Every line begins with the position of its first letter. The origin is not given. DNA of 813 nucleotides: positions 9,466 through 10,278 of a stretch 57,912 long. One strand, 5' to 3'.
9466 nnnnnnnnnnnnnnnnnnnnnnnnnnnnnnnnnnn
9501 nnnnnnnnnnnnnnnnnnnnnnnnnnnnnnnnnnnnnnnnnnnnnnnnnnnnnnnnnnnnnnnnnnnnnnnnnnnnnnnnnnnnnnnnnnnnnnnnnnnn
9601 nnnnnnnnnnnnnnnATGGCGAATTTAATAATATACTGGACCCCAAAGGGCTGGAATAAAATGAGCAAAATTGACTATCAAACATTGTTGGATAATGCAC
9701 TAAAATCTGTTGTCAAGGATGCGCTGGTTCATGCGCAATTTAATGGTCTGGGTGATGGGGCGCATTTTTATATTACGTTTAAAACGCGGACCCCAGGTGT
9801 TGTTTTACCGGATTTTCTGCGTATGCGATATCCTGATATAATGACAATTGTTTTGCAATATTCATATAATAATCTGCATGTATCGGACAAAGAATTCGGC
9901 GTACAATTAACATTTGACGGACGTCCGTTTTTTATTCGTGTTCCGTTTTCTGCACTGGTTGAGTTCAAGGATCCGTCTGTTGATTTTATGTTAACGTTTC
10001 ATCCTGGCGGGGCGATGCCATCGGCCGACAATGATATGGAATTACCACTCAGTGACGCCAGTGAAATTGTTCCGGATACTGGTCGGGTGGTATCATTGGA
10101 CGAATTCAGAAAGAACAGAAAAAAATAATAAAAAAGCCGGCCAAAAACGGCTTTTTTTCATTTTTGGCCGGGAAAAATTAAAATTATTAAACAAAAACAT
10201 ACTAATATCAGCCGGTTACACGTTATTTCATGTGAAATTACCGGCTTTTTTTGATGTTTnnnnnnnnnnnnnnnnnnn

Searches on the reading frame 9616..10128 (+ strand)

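Call 51: search_protein_families(library=pfam, proteins=[window:9616-10128:+], max_evalue=0.0001)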
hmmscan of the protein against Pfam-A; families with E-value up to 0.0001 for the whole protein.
window:9616-10128:+ (170 aa): 1 family
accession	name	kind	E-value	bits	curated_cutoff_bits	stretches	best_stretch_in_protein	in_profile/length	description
PF04386.18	SspB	-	2e-28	99.8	27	1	26-140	4-118/156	Stringent starvation protein B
